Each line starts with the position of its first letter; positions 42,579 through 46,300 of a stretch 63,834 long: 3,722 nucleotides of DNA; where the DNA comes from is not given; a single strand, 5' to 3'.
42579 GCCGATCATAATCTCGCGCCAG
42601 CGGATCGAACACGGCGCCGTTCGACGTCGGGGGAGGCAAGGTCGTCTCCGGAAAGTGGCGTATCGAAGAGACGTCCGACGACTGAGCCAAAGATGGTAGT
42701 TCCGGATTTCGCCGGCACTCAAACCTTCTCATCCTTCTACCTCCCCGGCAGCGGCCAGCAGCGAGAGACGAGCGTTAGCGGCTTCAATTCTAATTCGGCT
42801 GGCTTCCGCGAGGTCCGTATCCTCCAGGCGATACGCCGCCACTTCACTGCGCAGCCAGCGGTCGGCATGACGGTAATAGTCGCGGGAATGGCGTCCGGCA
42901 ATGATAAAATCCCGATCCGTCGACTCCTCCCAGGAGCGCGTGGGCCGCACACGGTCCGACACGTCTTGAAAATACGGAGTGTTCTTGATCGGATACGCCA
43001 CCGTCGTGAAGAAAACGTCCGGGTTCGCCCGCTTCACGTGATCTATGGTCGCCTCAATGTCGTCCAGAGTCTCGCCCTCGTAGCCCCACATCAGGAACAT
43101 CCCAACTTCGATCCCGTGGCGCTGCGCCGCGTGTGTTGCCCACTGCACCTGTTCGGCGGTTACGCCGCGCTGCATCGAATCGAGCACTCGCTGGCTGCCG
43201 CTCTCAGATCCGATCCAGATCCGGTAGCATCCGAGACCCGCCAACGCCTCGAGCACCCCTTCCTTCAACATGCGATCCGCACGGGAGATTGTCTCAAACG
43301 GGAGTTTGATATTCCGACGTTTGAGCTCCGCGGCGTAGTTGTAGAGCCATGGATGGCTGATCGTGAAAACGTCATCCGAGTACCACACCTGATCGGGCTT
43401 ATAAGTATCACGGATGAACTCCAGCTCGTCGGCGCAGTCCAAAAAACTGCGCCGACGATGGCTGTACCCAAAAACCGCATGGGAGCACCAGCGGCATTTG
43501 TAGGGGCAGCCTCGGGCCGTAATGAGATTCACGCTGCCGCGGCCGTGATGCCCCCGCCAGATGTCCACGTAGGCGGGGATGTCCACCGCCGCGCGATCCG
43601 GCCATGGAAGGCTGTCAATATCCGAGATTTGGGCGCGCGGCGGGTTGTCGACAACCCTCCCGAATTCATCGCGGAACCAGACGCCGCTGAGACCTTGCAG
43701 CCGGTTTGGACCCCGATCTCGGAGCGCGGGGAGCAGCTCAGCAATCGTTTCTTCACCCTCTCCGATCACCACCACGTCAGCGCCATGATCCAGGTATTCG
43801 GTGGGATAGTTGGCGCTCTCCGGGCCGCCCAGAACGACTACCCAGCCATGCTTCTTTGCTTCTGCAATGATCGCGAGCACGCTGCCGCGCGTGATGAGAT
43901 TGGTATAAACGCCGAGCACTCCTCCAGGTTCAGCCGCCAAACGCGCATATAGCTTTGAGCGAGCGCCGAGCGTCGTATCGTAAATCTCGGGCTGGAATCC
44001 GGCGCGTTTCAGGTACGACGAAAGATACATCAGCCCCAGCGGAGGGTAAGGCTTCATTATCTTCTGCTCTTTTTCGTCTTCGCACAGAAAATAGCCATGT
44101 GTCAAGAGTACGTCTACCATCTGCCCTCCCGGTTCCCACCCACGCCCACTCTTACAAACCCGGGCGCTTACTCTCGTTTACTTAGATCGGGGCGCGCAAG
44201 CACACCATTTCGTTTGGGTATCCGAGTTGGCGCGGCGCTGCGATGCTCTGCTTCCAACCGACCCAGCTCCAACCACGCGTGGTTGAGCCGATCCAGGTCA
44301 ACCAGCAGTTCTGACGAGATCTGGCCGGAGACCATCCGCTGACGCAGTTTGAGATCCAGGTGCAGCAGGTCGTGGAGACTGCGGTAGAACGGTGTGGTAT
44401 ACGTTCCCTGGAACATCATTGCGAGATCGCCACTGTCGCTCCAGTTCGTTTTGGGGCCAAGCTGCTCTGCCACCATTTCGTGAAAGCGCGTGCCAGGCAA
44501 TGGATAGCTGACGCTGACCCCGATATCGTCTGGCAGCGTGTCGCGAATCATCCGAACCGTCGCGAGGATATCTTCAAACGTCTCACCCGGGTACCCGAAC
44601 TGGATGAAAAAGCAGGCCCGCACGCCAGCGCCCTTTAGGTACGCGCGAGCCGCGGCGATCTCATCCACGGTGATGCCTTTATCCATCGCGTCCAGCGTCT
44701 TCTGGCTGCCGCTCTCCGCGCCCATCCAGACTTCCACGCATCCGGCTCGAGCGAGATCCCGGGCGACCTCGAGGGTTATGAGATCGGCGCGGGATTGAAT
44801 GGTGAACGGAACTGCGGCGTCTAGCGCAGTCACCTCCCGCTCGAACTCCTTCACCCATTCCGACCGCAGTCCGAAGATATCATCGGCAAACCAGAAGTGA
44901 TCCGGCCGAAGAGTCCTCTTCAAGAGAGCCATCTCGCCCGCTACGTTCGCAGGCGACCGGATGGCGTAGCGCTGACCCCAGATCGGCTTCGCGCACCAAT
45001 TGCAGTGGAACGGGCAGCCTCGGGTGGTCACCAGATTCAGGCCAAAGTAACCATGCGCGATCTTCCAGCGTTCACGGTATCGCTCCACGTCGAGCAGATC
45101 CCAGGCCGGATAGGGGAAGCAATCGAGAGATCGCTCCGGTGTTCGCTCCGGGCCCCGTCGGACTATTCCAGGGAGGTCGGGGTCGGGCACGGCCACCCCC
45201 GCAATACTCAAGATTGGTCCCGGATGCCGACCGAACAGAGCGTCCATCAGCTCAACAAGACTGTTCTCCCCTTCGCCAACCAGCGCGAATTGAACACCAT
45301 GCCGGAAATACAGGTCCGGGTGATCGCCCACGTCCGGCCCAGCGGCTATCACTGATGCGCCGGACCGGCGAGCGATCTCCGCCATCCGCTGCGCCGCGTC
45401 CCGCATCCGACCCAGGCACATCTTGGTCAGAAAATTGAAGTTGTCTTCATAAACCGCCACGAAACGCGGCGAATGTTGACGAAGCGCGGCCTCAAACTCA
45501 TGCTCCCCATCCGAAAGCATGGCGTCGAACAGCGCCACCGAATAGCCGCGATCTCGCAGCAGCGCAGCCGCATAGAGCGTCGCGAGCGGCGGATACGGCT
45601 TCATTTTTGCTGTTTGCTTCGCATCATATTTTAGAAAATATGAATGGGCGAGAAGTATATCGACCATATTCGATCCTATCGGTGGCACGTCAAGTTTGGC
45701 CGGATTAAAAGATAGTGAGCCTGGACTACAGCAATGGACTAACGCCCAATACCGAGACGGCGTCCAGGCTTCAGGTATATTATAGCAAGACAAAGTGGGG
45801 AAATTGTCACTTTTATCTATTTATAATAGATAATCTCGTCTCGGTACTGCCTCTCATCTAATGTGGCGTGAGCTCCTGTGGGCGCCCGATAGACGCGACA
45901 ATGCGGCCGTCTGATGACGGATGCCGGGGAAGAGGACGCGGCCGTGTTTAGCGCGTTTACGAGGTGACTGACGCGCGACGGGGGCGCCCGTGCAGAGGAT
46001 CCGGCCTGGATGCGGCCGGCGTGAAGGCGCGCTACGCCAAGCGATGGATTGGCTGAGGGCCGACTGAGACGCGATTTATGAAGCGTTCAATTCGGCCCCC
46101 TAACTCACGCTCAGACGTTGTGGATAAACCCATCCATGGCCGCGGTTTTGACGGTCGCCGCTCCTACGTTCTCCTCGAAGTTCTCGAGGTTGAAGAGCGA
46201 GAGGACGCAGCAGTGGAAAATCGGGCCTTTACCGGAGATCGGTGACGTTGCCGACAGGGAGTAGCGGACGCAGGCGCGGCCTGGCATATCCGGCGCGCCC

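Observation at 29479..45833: Thirteen-gene translationally coupled operon built around four cobalamin-type radical SAM enzymes, with no pathway I can name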

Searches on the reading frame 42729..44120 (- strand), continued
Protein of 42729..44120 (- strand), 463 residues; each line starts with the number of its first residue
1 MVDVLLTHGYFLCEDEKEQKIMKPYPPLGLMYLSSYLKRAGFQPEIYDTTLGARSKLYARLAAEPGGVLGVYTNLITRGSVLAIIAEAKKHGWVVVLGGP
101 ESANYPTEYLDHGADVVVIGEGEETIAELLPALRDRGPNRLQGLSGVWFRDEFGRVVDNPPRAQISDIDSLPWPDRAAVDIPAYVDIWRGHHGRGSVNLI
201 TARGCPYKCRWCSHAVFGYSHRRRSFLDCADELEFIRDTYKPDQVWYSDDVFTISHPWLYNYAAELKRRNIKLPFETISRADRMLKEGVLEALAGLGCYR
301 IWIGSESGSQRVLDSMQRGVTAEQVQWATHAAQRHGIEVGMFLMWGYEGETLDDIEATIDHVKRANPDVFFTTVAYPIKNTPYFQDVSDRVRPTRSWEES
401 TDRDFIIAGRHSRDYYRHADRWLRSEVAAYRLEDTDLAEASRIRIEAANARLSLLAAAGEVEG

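Call 61: search_solved_structures(query=window:42729-44120:-, max_evalue=0.01)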
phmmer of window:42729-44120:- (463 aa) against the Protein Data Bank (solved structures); distinct sequences matched with E-value up to 0.01: 6.
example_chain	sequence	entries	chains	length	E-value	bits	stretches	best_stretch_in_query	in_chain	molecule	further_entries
9ccb_A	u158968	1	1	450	1.3e-14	57.1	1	96-389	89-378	Radical SAM core domain-containing protein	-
9n1b_A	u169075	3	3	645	1.3e-09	40.6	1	87-225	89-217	Radical SAM protein | Radical SAM enzyme CysS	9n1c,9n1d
5ul2_A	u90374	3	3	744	1.8e-07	33.6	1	31-366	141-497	OxsB protein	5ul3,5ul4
6fd2_B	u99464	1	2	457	5.6e-07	32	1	165-385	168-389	Putative apramycin biosynthetic oxidoreductase 4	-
6wte_A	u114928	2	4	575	2.3e-05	26.6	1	168-365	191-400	B12-binding domain-containing protein | Tryptophan-C2-methyltransferase containing B12-binding domain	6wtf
7kdx_A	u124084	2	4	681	0.0013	20.9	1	82-235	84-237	Methyltransferase TokK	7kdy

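Call 68: search_protein_families(library=ncbifam, proteins=[L064:11392-12354:+, L083:19840-20565:-, L083:12204-13313:+, L083:4288-5169:+, L078:870-1946:-, L083:3395-4354:+], max_evalue=0.0001)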
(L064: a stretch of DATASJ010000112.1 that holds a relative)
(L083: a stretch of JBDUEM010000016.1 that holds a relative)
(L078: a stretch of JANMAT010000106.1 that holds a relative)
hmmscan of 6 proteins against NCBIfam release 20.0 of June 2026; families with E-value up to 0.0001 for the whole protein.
L064:11392-12354:+ (320 aa): 21 families
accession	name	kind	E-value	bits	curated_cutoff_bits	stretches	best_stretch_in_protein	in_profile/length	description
NF045667.1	MTase_DVU1556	equivalog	2.7e-15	56.4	155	1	120-238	19-133/213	DVU_1556 family methyltransferase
TIGR02072.1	BioC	equivalog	3.4e-12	46.7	184.95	1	123-221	34-131/244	malonyl-ACP O-methyltransferase BioC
NF001241.0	PRK00216.1-2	equivalog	5.1e-12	45.9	327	1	121-224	49-149/231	demethylmenaquinone methyltransferase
TIGR01934.1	MenG_MenH_UbiE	subfamily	8.9e-10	38.2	158.35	1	123-227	39-146/223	ubiquinone/menaquinone biosynthesis methyltransferase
NF047649.1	MTase_UXPK_star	exception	1.1e-09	37.7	460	1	120-224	74-183/283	methyltransferase/UXPK-star double selenoprotein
NF008823.0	PRK11873.1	subfamily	1.9e-09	37.4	263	1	120-222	74-181/272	arsenite methyltransferase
NF001240.0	PRK00216.1-1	equivalog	2e-09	36.9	378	1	121-224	61-170/251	bifunctional demethylmenaquinone methyltransferase/2-methoxy-6-polyprenyl-1,4-benzoquinol methylase UbiE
NF041537.1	ArsM_AhpD_UU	exception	1.1e-08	34.3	510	1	121-225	74-183/345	arsenite methyltransferase/AhpD domain selenoprotein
NF041255.1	mycofact_MftM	equivalog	1.7e-08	34.2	200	1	118-213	134-232/289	mycofactocin oligosaccharide methyltransferase MftM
NF045823.1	PthPhpthDimycoMt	equivalog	3e-08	33.2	300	1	107-221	50-165/256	phthiotriol/phenolphthiotriol dimycocerosates methyltransferase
NF041675.1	sarc_dimgly_tmase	equivalog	3.3e-08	33.8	550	1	120-223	63-170/278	sarcosine/dimethylglycine N-methyltransferase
NF045825.1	FAmtase_mtf2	equivalog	4.1e-08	32.8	400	1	107-221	42-157/248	fatty-acid O-methyltransferase Mtf2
NF004452.0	PRK05785.1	equivalog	5.1e-08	32.7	207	1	125-215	53-138/228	hypothetical protein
NF001242.0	PRK00216.1-3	equivalog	5.1e-07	29.3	351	1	120-224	67-177/258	bifunctional demethylmenaquinone methyltransferase/2-methoxy-6-polyprenyl-1,4-benzoquinol methylase UbiE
NF007610.0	PRK10258.1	equivalog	1.1e-06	28.2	342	1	125-221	44-137/251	malonyl-ACP O-methyltransferase BioC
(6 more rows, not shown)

L083:19840-20565:- (241 aa): 25 families
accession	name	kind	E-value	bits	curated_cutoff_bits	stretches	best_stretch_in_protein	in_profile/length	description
NF011529.0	PRK14968.1-3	equivalog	4.9e-29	101.2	162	1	81-234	34-193/198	putative methyltransferase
TIGR00537.1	hemK_rel_arch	hypoth_equivalog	1.8e-23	83.1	87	1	83-232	21-176/179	HemK2/MTQ2 family protein methyltransferase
NF011530.0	PRK14968.1-4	equivalog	5e-21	75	243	1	83-234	41-195/202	putative methyltransferase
NF011527.0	PRK14968.1-1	equivalog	6.7e-21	74.9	242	1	64-234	24-188/192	putative methyltransferase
TIGR03534.1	RF_mod_PrmC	equivalog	4.3e-17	62.4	199.1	1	81-159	88-168/253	peptide chain release factor N(5)-glutamine methyltransferase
TIGR03533.1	L3_gln_methyl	equivalog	2.3e-16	60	229.7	1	83-158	123-200/284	50S ribosomal protein L3 N(5)-glutamine methyltransferase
TIGR00536.1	hemK_fam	subfamily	1.2e-15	57.4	115.5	1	84-159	117-194/286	HemK family protein methyltransferase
NF011528.0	PRK14968.1-2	equivalog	6.8e-14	51.9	171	1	84-230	41-190/205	putative methyltransferase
TIGR03704.1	PrmC_rel_meth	equivalog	1.2e-10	41.3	248.8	1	86-218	91-236/251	putative protein N(5)-glutamine methyltransferase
NF001785.0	PRK00517.2-2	equivalog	2.1e-09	36.9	188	1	81-154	145-218/282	50S ribosomal protein L11 methyltransferase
NF047853.1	tRm6a37MtseTrmN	equivalog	4.8e-09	36.3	350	1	82-160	44-127/244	tRNA(1)(Val) (adenine(37)-N(6))-methyltransferase TrmN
NF002421.0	PRK01544.1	equivalog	1.8e-08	33.5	567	1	84-165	141-224/524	bifunctional peptide chain release factor N(5)-glutamine methyltransferase PrmC/tRNA (guanosine(46)-N7)-methyltransferase TrmB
NF043040.1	corrin_prot_MT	hypoth_equivalog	3.1e-08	33.3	180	1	81-140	41-100/216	corrinoid protein-associated methyltransferase CpaM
TIGR00406.1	prmA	equivalog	3.7e-08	33.1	183.15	1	82-154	160-232/288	50S ribosomal protein L11 methyltransferase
NF007023.0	PRK09489.1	equivalog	5.6e-08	32.3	295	1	85-161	200-275/342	16S rRNA (guanine(1207)-N(2))-methyltransferase RsmC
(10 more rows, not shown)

L083:12204-13313:+ (369 aa): 0 families

L083:4288-5169:+ (293 aa): 0 families

L078:870-1946:- (358 aa): 1 family
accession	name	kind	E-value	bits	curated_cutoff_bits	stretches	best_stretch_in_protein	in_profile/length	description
TIGR04352.1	HprK_rel_A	equivalog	1.5e-05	24.3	200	1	178-221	98-141/280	HprK-related kinase A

L083:3395-4354:+ (319 aa): 0 families

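Call 91: find_homologous_proteins(query=window:42729-44120:-, max_evalue=1e-50)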
Query window:42729-44120:- (463 aa): 7989 proteins with E <= 1e-50 among 8000 candidates; the best 120 are listed.
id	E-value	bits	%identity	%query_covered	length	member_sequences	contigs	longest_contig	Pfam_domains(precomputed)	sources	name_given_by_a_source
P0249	0.0e+0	1082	100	100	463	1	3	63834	PF04055.28,PF02310.25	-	-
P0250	5.0e-250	848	76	100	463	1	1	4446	PF04055.28,PF02310.25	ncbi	-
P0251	4.5e-248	842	77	100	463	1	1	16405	PF04055.28,PF02310.25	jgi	jgi:anaerobic magnesium-protoporphyrin IX monomethyl ester cyclase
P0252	3.1e-247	839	76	94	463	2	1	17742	PF04055.28,PF02310.25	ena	-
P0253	9.5e-247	838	76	100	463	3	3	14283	PF04055.28,PF02310.25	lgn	-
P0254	9.6e-247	838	79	94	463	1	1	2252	PF04055.28,PF02310.25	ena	-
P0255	9.6e-246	834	75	100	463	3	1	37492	PF04055.28,PF02310.25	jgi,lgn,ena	-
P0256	1.5e-245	834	76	95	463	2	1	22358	PF04055.28,PF19864.6,PF02310.25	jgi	jgi:radical SAM superfamily enzyme YgiQ (UPF0313 family)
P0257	4.7e-245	832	76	100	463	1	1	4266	PF04055.28,PF02310.25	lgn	-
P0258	1.2e-244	831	77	100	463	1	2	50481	PF04055.28,PF02310.25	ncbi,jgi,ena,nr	ncbi:MAG TPA: radical SAM protein [Chthonomonadaceae bacterium]|nr:radical SAM protein [Chthonomonad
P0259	5.0e-244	829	75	100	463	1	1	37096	PF04055.28,PF02310.25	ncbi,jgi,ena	jgi:radical SAM superfamily enzyme YgiQ (UPF0313 family)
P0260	5.5e-244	828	76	95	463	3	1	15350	PF04055.28,PF02310.25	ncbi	-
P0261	1.9e-243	827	77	100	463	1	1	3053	PF04055.28,PF02310.25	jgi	jgi:anaerobic magnesium-protoporphyrin IX monomethyl ester cyclase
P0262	2.7e-243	826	76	100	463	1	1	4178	PF04055.28,PF02310.25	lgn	-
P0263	7.4e-242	821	73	100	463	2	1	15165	PF04055.28,PF02310.25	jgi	jgi:anaerobic magnesium-protoporphyrin IX monomethyl ester cyclase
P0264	1.8e-241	820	74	100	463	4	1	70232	PF04055.28,PF02310.25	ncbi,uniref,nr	uniref:B12-binding domain-containing radical SAM protein n=1 Tax=Altererythrobacter segetis TaxID=11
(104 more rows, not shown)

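Call 92: find_encoding_contigs(protein=P0264, flank=10000, max_places=2)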
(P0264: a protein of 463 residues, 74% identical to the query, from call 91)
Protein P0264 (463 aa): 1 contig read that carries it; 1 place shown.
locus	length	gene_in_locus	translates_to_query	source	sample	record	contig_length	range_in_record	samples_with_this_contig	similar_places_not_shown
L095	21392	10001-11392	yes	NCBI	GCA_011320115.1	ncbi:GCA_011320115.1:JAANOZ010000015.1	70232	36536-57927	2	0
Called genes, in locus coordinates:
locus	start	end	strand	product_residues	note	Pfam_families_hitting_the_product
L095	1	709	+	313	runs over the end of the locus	PF00294:PfkB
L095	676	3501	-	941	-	PF13802:Gal_mutarotas_2, PF07691:PA14 (weak), PF01055:Glyco_hydro_31_2nd, PF21365:Glyco_hydro_31_3rd, PF17137:DUF5110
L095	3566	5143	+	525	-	PF00083:Sugar_tr, PF07690:MFS_1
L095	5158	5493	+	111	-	-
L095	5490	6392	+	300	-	-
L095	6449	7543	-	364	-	PF13439:Glyco_transf_4, PF13579:Glyco_trans_4_4, PF20706:GT4-conflict, PF00534:Glycos_transf_1, PF13692:Glyco_trans_1_4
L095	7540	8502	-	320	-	-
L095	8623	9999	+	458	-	PF04055:Radical_SAM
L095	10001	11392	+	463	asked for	PF02310:B12-binding, PF04055:Radical_SAM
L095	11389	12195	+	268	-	PF01209:Ubie_methyltran (weak), PF13489:Methyltransf_23, PF13847:Methyltransf_31 (weak), PF08241:Methyltransf_11, PF08242:Methyltransf_12, PF13649:Methyltransf_25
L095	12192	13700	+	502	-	PF02310:B12-binding, PF04055:Radical_SAM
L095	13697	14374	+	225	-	PF01209:Ubie_methyltran (weak), PF13489:Methyltransf_23, PF13649:Methyltransf_25, PF13847:Methyltransf_31, PF08241:Methyltransf_11, PF08242:Methyltransf_12 (weak)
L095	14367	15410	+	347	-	PF01979:Amidohydro_1 (weak)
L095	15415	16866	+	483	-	-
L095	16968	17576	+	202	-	PF05711:TylF, PF13578:Methyltransf_24 (weak)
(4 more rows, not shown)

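Call 96: search_protein_families(library=padloc, proteins=[window:42729-44120:-], max_evalue=0.001)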
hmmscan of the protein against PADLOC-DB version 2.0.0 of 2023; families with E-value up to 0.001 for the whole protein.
window:42729-44120:- (463 aa): 1 family
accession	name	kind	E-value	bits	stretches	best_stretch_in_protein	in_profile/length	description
PDLC04689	PDC-M51A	-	2.4e-07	27.9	1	197-365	185-352/420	-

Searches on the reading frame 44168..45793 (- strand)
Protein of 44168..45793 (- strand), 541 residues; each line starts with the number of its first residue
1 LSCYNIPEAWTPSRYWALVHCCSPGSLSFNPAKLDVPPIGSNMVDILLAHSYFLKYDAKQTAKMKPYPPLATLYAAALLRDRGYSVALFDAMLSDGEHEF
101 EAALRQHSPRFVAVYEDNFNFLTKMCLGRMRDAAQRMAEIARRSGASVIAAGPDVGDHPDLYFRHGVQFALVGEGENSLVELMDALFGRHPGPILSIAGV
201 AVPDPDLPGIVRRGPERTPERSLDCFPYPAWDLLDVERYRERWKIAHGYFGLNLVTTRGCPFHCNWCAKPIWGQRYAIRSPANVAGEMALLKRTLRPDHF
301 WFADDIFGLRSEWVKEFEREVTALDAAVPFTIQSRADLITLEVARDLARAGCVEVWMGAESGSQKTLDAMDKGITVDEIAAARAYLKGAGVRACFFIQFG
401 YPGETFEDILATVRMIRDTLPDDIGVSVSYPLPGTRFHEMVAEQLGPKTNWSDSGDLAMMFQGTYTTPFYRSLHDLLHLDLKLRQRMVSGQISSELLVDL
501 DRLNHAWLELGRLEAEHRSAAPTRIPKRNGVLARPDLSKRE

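Call 3: search_protein_families(library=pfam, proteins=[window:44168-45793:-], max_evalue=0.01)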
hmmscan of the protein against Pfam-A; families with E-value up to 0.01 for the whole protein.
window:44168-45793:- (541 aa): 2 families
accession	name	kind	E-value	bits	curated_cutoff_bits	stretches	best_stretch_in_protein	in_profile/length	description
PF04055.27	Radical_SAM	-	3.3e-19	70.1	29.5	1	255-416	2-166/166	Radical SAM superfamily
PF02310.24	B12-binding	-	6.9e-10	39.2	32.1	1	67-182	12-120/121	B12 binding domain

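Call 5: search_protein_families(library=ncbifam, proteins=[window:44168-45793:-], max_evalue=0.001)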
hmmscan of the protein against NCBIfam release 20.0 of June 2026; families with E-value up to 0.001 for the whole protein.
window:44168-45793:- (541 aa): 21 families
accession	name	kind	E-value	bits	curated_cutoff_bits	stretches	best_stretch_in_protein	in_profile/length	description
TIGR04072.2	rSAM_ladder_B12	equivalog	4.6e-33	114.5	360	2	252-417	181-347/443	lipid biosynthesis B12-binding/radical SAM protein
TIGR02026.1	BchE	equivalog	2.9e-27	95.7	481.35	1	59-444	12-390/497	magnesium-protoporphyrin IX monomethyl ester anaerobic oxidative cyclase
TIGR03471.1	HpnJ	equivalog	7e-26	91.1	577.6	1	209-443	155-389/472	hopanoid biosynthesis associated radical SAM protein HpnJ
TIGR04479.1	bcpD_PhpK_rSAM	subfamily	9.5e-24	83.6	600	1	252-427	242-417/504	PhpK family radical SAM P-methyltransferase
NF050148.1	rSAM_ApyD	equivalog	3.2e-23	82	750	1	58-444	14-396/645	RiPP biosynthesis radical SAM protein ApyD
TIGR04014.1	B12_SAM_MJ_0865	equivalog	6.2e-22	78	360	1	335-444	252-361/434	methyl-coenzyme M reductase glutamine C-methyltransferase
TIGR04295.1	B12_rSAM_oligo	hypoth_equivalog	3.6e-21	75.3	400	1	65-433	21-371/422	TIGR04295 family B12-binding domain-containing radical SAM protein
TIGR04013.1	B12_SAM_MJ_1487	hypoth_equivalog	2.1e-20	72.9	251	1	137-449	60-365/382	TIGR04013 family B12-binding domain/radical SAM domain-containing protein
TIGR04385.1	B12_rSAM_cofa1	equivalog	4.2e-20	72.4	450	1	73-416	24-361/438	B12 lower ligand biosynthesis radical SAM protein BzaD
NF038361.1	rSAM_Sden_1168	equivalog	8.3e-20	70.8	575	1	68-440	84-472/560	Sden_1168 family B12-binding radical SAM P-methyltransferase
NF033070.1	rSAM_AprD4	equivalog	1e-16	60.9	500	1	207-443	148-392/456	AprD4 family radical SAM diol-dehydratase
TIGR04367.1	HpnR_B12_rSAM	equivalog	7.9e-15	54.4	650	1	69-445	22-377/490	hopanoid C-3 methylase HpnR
TIGR03975.1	rSAM_ocin_1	subfamily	2.5e-13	49.4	281.85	1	167-415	182-426/606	RiPP maturation radical SAM C-methyltransferase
TIGR04428.1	B12_rSAM_trp_MT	equivalog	2.7e-10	39.3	500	1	76-418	23-397/558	tryptophan 2-C-methyltransferase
NF045585.1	rSAM_slr0320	equivalog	3.9e-09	35.6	775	1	246-417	230-407/511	photosystem II high light acclimation radical SAM protein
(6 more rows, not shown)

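Call 96: search_protein_families(library=padloc, proteins=[window:44168-45667:-], max_evalue=0.001)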
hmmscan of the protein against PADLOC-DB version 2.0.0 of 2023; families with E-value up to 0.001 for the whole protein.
window:44168-45667:- (499 aa): 0 families

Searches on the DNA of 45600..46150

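Call 98: search_rna_families(source=window, start=45600, end=46150, threshold=evalue, max_evalue=1)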
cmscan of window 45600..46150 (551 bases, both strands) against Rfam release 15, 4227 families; matches with E-value up to 1: 1.
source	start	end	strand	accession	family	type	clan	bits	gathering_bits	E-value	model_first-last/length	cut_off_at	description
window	45750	45848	+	RF04118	MIR9481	Gene; miRNA;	-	18.2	130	0.48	1-135/135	no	MIR9481 microRNA precursor family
